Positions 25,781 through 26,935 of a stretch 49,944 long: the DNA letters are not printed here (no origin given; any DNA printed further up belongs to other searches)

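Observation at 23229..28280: RiPP-like operon: two radical SAM enzymes, a PqqD-type RRE, a short precursor, an unknown protein and a PaaK/CapK-type ligase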

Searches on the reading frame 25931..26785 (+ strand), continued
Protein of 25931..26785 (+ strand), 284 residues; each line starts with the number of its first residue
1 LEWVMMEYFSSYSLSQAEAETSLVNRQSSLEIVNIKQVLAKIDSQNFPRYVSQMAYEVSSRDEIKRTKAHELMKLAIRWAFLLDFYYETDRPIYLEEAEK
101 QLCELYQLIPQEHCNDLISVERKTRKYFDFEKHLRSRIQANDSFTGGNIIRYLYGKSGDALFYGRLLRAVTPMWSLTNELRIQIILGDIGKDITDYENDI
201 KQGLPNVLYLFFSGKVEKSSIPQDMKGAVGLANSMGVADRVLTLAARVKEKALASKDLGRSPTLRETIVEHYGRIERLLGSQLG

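Call 60: fold_search(model_id=the predicted structure, library=pdb)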
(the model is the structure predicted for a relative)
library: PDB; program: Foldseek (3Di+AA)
matches with E <= 10: 405; with E <= 0.001: 0
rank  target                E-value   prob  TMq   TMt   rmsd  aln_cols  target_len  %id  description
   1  2z7i_A                8.5e-03  1.00  0.49  0.45  15.4       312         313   12  S. cerevisiae geranylgeranyl pyrophosphate synthase in complex with inhibitor BPH-742 (released 2008-07-08)
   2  2e94_A                8.5e-03  1.00  0.42  0.39  16.1       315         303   13  S. cerevisiae geranylgeranyl pyrophosphate synthase in complex with magnesium and BPH-364 (released 2007-06-12)
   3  2e8w_A                8.9e-03  1.00  0.46  0.41  15.6       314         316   12  S. cerevisiae geranylgeranyl pyrophosphate synthase in complex with magnesium and IPP (released 2007-06-12)
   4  2e94_B                9.3e-03  1.00  0.49  0.45  15.4       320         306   13  S. cerevisiae geranylgeranyl pyrophosphate synthase in complex with magnesium and BPH-364 (released 2007-06-12)
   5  7e4n                  1.1e-02  1.00  0.40  0.39  16.0       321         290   12  Crystal structure of Sat1646 (released 2021-10-06)
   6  5ze6_D                1.2e-02  1.00  0.61  0.56   8.4       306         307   11  CRYSTAL STRUCTURE OF OCTAPRENYL PYROPHOSPHATE SYNTHASE FROM ESCHERICHIA COLI WITH BPH-981 (released 2019-02-27)
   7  2e95_A                1.3e-02  1.00  0.48  0.44  15.0       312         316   12  S. cerevisiae geranylgeranyl pyrophosphate synthase in complex with magnesium and BPH-675 (released 2007-06-12)
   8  2e8v_B                1.3e-02  1.00  0.46  0.45  15.4       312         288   14  S. cerevisiae geranylgeranyl pyrophosphate synthase in complex with product GGPP (P21) (released 2007-06-12)
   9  5b0m_G                1.5e-02  1.00  0.51  0.53   8.0       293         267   14  Structure of MoeN5-Sso7d fusion protein in complex with beta-dodecyl maltoside (released 2016-03-23)
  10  4jyx_F                1.6e-02  1.00  0.58  0.53   8.4       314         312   10  Crystal structure of polyprenyl synthase PATL_3739 (TARGET EFI-509195) FROM PSEUDOALTEROMONAS ATLANTICA, COMPLEX WITH  (released 2013-04-10)
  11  3aq0_D                1.6e-02  1.00  0.53  0.49  11.3       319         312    9  Ligand-bound form of Arabidopsis medium/long-chain length prenyl pyrophosphate synthase (surface polar residue mutant) (released 2011-01-19)
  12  2z7h_A                1.7e-02  1.00  0.49  0.45  15.5       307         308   12  S. cerevisiae geranylgeranyl pyrophosphate synthase in complex with inhibitor BPH-210 (released 2008-05-06)
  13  2z78_A                1.7e-02  1.00  0.49  0.44  15.3       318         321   11  S. cerevisiae geranylgeranyl pyrophosphate synthase in complex with BPH-806 (released 2008-07-08)
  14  9hjs_B                2.1e-02  1.00  0.64  0.63   4.6       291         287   10  Crystal structure of human geranylgeranyl diphosphate synthase mutant R235C (released 2025-06-25)
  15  2z4w_A                2.1e-02  1.00  0.47  0.46  15.4       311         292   14  S. cerevisiae geranylgeranyl pyrophosphate synthase in complex with magnesium and BPH-749 (released 2008-07-01)
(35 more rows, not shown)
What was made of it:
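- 25943..26785 (+): E: all-helical protein of 280 aa predicted to have the isoprenoid-synthase (class I terpenoid) fold. Family-conserved acidic residues are D80/E84 and D184/D188/D191/D195, plus N202. All 50 top Foldseek PDB hits are prenyl diphosphate synthases, MoeN5, Ord1 or class I diterpene synthases, with probability 0.98-1.0 and TM 0.40-0.65 (call 60).
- Closest known: ComQ/ComX and PalQ/PalX. Same: E is predicted to have the same superfamily fold (call 60).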

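Call 64: search_protein_families(library=pfam, proteins=[L012:4952-5767:+, L012:6562-7146:+, L012:7438-8499:+, L012:8496-9851:+, L012:10887-11441:+, L012:11961-13361:-, L013:8707-9825:-, L013:7366-8673:-, L013:6634-7365:-, L013:5806-6594:-], max_evalue=0.001)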
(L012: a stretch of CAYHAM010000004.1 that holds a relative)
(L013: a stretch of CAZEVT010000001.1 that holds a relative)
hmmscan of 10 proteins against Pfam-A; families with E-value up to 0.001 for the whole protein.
L012:4952-5767:+ (271 aa): 2 families
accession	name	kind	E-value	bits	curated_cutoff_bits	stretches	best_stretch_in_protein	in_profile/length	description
PF01041.23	DegT_DnrJ_EryC1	-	1.4e-10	41.4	19.8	1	9-164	33-190/360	DegT/DnrJ/EryC1/StrS aminotransferase family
PF00266.25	Aminotran_5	-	0.00033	20.2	21.5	1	21-130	67-184/371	Aminotransferase class-V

L012:6562-7146:+ (194 aa): 0 families

L012:7438-8499:+ (353 aa): 5 families
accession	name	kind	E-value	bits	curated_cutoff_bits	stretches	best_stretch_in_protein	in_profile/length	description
PF07478.18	Dala_Dala_lig_C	-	3.8e-37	128.2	24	1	136-329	29-203/204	D-ala D-ala ligase C-terminus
PF01071.24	GARS_A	-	3.8e-06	27.3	27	1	110-205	2-102/194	Phosphoribosylglycinamide synthetase, ATP-grasp (A) domain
PF02655.19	ATP-grasp_3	-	6.9e-06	26.7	23.2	1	110-211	3-89/160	ATP-grasp domain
PF08443.16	RimK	-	1.3e-05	25.3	21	0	110-194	3-84/188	RimK-like ATP-grasp domain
PF13535.11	ATP-grasp_4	-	0.00013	22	27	1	143-204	2-73/160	ATP-grasp domain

L012:8496-9851:+ (451 aa): 0 families

L012:10887-11441:+ (184 aa): 0 families

L012:11961-13361:- (466 aa): 1 family
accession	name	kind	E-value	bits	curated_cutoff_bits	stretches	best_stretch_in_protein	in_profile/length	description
PF00079.25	Serpin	-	2.1e-114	383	27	1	84-463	2-370/370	Serpin (serine protease inhibitor)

L013:8707-9825:- (372 aa): 5 families
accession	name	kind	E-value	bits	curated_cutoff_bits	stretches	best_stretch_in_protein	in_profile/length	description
PF00575.29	S1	-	5.9e-51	171.2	22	4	205-283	3-74/74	S1 RNA binding domain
PF21710.3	Spt6_S1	-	6.1e-08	33.3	27.5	0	28-103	10-88/91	Spt6, S1/OB domain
PF23459.1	S1_RRP5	-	7.6e-08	33.2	27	0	298-340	2-50/72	RRP5 S1 domain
PF24685.1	OB_RRP5_4th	-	5.6e-05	23.5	31.5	0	235-284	35-84/92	RRP5 OB-fold domain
PF18614.7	RNase_II_C_S1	-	0.00074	19.8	26.6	0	258-281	34-57/59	RNase II-type exonuclease C-terminal S1 domain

L013:7366-8673:- (435 aa): 9 families
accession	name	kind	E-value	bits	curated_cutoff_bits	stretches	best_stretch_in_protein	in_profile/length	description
PF06745.19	ATPase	-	5.5e-15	55.8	26.6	1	72-141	2-77/231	KaiC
PF18073.7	Zn_ribbon_LapB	-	1.2e-14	54.1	25.7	1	7-34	1-28/28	Rubredoxin metal binding domain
PF13481.12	AAA_25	-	3.5e-12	46.8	27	1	62-216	6-194/195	AAA domain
PF13541.12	ChlI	-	1.5e-07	31.7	27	1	343-422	39-119/121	Subunit ChlI of Mg-chelatase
PF05362.19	Lon_C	-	9.3e-07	29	21.1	1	348-424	95-172/205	Lon protease (S16) C-terminal proteolytic domain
PF03796.21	DnaB_C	-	7.8e-06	25.9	27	1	71-170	2-110/255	DnaB-like helicase C terminal domain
PF00154.27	RecA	-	7.5e-05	22.8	27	1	60-182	22-152/262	recA bacterial DNA recombination protein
PF23442.1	DUF7125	-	0.00013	21.6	29.1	1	69-127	2-60/207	Family of unknown function (DUF7125)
PF13401.12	AAA_22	-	0.00078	20.2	27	0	90-211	6-123/130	AAA domain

L013:6634-7365:- (243 aa): 3 families
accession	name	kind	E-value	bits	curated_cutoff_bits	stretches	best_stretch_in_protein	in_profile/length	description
PF00535.33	Glycos_transf_2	-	2.2e-26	93.2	23.3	1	21-133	1-117/168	Glycosyl transferase family 2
PF13641.12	Glyco_tranf_2_3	-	5.1e-07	30.4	27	1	18-103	1-96/230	Glycosyltransferase like family 2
PF12804.13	NTP_transf_3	-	0.00016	22.3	27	1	45-135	37-127/160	MobA-like NTP transferase domain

L013:5806-6594:- (262 aa): 3 families
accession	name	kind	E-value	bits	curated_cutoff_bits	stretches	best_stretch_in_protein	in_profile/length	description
PF01850.27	PIN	-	3.2e-06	28.2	23.6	1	64-189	1-111/120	PIN domain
PF01938.26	TRAM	-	1.2e-05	25.5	21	1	199-251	3-54/61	TRAM domain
PF13638.12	PIN_4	-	0.00088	20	21.9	0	66-184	3-128/132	PIN domain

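Call 67: search_protein_families(library=ncbifam, proteins=[L012:8496-9851:+, L012:7438-8499:+, L012:10887-11441:+, L012:6562-7146:+, L014:2838-4013:+, L014:5476-5817:+, L003:1219-2667:+], max_evalue=0.001)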
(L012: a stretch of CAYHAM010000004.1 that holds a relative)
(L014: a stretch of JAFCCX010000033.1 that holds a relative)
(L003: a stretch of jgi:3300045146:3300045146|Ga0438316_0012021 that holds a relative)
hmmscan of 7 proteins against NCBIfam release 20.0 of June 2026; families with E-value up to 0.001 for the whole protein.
L012:8496-9851:+ (451 aa): 1 family
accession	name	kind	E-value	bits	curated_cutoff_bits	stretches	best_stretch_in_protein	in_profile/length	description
NF041275.1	MurL_Xanthmoales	equivalog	5.1e-08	31.8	700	1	227-356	228-359/447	UDP-N-acetyl-alpha-D-muramoyl-L-alanyl-L-glutamate epimerase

L012:7438-8499:+ (353 aa): 43 families (the best 25 are shown)
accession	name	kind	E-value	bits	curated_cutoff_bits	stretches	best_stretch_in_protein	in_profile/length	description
NF002378.0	PRK01372.1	subfamily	8.5e-58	195.5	243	1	37-333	29-302/305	D-alanine--D-alanine ligase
TIGR01205.1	D_ala_D_alaTIGR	subfamily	6.4e-50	169.9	245.65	1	37-332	22-317/318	D-alanine--D-alanine ligase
NF011169.0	PRK14571.1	equivalog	5.4e-40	137.6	404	1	37-335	23-298/300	D-alanyl-alanine synthetase A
NF002528.0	PRK01966.1-4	subfamily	3.3e-39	134.7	262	1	56-335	91-361/366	D-alanine--D-alanine ligase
NF002527.0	PRK01966.1-3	equivalog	8.1e-34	117.3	310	1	66-331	76-327/332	D-alanine--D-alanine ligase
NF000091.3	D_ala_D_ser_VanG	exception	1.8e-32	112.6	495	1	49-332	79-343/344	D-alanine--D-serine ligase VanG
NF002525.0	PRK01966.1-1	equivalog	1e-30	106.9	457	1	66-335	98-353/364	D-alanine--D-alanine ligase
NF000206.1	D_ala_D_lac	equivalog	1.6e-29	103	550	1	52-331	69-339/342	D-alanine--(R)-lactate ligase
NF002526.0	PRK01966.1-2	equivalog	1.6e-29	102.9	449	1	63-336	90-351/362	D-alanine--D-alanine ligase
NF000372.1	D_ala_D_lac_VanI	exception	2.5e-27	96.1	700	1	65-330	84-338/341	D-alanine--(R)-lactate ligase VanI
NF000207.3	D_ala_D_ser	equivalog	8.4e-27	94.2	520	1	66-330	89-337/342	D-alanine--D-serine ligase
NF011167.0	PRK14569.1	equivalog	8.9e-27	94.2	410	1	49-332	39-295/296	D-alanyl-alanine synthetase A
NF011170.0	PRK14572.1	equivalog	5.9e-26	91.4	489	1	70-330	92-343/351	D-alanyl-alanine synthetase A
NF012215.1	D_ala_D_lac_VanD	exception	1.7e-25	90.1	700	1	67-333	91-341/343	D-alanine--(R)-lactate ligase VanD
NF002529.0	PRK01966.1-5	equivalog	1.3e-24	86.8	472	1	48-332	67-336/348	D-alanine--D-alanine ligase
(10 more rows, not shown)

L012:10887-11441:+ (184 aa): 0 families

L012:6562-7146:+ (194 aa): 0 families

L014:2838-4013:+ (391 aa): 0 families

L014:5476-5817:+ (113 aa): 1 family
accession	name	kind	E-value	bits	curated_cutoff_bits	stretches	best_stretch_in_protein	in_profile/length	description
NF051437.1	sunset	domain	0.00042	20.3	27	1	72-113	3-42/42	sunset domain-containing protein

L003:1219-2667:+ (482 aa): 7 families
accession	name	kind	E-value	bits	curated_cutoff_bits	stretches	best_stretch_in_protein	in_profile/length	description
NF045666.1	DVU1553_fam_AMP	equivalog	2.7e-38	131.9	300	1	52-373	15-331/331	DVU_1553 family AMP-dependent CoA ligase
NF053551.1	FlxY_rubin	equivalog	1.4e-35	122.9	520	2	218-441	162-392/424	flexirubin biosynthesis putative acyl-CoA ligase FlxY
TIGR02155.1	PA_CoA_ligase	equivalog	5.4e-31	107.6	646.3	2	56-142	4-90/422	phenylacetate--CoA ligase PaaK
NF041878.1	paak_haloarch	equivalog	1.4e-27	96.4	700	2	51-140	4-93/427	phenylacetate--CoA ligase PaaK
TIGR02304.1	aden_form_hyp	equivalog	2.1e-18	66.5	251.9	1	201-418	164-375/430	F390 synthetase-related protein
TIGR03335.1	F390_ftsA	equivalog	1e-17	64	458.7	1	66-440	20-401/445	coenzyme F390 synthetase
NF041217.1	BagE_FevW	exception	2.1e-08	33.5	800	1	244-376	185-314/424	bagremycin/ferroverdin synthetase BagE/FevW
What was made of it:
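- Another follows a Ddl-like ATP-grasp ligase (calls 64, 67).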

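Call 68: find_encoding_contigs(protein=P0020, flank=8000, max_places=3)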
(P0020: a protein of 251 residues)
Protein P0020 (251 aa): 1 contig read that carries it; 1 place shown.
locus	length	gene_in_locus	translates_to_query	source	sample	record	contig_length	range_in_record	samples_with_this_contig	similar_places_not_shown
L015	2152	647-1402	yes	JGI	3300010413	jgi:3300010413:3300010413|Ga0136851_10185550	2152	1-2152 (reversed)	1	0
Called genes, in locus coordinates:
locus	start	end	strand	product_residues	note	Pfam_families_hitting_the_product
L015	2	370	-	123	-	?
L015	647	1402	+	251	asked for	-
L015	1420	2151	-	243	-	?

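Call 69: find_encoding_contigs(protein=P0022, flank=8000, max_places=3)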
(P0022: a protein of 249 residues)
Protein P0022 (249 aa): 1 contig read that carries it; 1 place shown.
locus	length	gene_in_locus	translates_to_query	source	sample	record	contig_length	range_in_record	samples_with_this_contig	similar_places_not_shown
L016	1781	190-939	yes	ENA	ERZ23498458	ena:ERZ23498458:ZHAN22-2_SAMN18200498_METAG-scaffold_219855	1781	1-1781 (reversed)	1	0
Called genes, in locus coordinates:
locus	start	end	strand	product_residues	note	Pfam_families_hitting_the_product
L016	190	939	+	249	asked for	-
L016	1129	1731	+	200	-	-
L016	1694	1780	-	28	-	?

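Call 70: find_related_loci(query=A6, collection=metagenome_contigs, flank=10000)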
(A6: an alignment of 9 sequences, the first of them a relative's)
Query A6 (280 aa) in metagenome_contigs; peptide patterns used: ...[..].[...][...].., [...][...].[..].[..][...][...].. (x = any residue, [..] = any of these).
196 stretches matched a pattern; 13 encode a relative of the query (tblastn E <= 1e-3); 13 distinct loci.
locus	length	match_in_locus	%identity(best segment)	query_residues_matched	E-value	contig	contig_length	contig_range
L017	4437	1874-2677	63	8-277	3e-116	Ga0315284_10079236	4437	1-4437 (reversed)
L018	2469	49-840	66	16-279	6e-119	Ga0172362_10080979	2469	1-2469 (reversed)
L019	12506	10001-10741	43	29-277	2e-61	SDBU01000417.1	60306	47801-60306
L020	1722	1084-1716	42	28-260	1e-54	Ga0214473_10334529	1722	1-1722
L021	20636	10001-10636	41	31-264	2e-52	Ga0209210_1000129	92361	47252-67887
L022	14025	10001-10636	41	31-264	2e-52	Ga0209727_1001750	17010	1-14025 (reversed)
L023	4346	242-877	41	31-264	2e-52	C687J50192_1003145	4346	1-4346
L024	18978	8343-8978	41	31-264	2e-52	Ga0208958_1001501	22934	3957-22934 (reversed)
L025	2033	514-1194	37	29-277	5e-51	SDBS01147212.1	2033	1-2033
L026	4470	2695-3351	39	31-271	9e-50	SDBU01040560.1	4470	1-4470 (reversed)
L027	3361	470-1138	38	31-275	5e-49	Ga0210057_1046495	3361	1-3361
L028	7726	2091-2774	32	45-275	1e-32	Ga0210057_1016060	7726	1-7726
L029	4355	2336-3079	31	28-278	3e-27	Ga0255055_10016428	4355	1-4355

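Call 93: search_protein_families(library=padloc, proteins=[L003:3096-3680:-], max_evalue=0.01)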
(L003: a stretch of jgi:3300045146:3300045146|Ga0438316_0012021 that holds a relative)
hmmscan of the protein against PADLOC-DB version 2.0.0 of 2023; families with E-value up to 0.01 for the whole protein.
L003:3096-3680:- (194 aa): 1 family
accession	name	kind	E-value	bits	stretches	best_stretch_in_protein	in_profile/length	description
PDLC03927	PsyrA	-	0.00037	17.7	1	5-75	128-192/398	-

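Call 98: search_solved_structures(query=L021:9466-9840:+, max_evalue=0.01)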
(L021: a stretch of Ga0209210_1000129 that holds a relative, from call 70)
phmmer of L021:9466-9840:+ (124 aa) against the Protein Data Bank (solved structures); distinct sequences matched with E-value up to 0.01: 5.
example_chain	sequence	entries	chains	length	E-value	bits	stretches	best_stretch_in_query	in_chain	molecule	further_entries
2kdc_A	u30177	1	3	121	2.5e-11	47.3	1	7-109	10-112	Diacylglycerol kinase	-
3ze4_A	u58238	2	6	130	3.2e-11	47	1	7-109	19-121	DIACYLGLYCEROL KINASE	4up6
3ze3_A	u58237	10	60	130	4.3e-11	46.5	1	7-108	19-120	DIACYLGLYCEROL KINASE | DIACYLGLYCEROL KINASE-DELTA 7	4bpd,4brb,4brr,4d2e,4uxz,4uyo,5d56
3ze5_A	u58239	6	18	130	4.9e-11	46.3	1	7-108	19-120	DIACYLGLYCEROL KINASE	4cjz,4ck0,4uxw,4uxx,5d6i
7dvm_A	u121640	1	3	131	1.9e-09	41.2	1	7-106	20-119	Diacylglycerol kinase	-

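Call 99: search_solved_structures(query=L021:8300-8773:-, max_evalue=0.01)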
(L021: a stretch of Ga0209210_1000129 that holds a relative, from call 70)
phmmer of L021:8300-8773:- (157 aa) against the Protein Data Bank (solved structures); distinct sequences matched with E-value up to 0.01: 5.
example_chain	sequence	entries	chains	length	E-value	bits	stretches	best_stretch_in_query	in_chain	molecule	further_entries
6ebu_A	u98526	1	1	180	1.9e-09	41.2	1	17-139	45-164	LpxE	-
9htz_A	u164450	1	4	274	0.00023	24.7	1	71-141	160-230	Phosphatase PAP2 family protein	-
5jki_A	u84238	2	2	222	0.0011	22.5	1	77-143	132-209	Putative lipid phosphate phosphatase YodM | Phosphatidylglycerophosphatase B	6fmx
9qci_A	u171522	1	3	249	0.0011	22.5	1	60-138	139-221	Major phosphate-irrepressible acid phosphatase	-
9qcj_A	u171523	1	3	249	0.0023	21.4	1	61-138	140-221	Major phosphate-irrepressible acid phosphatase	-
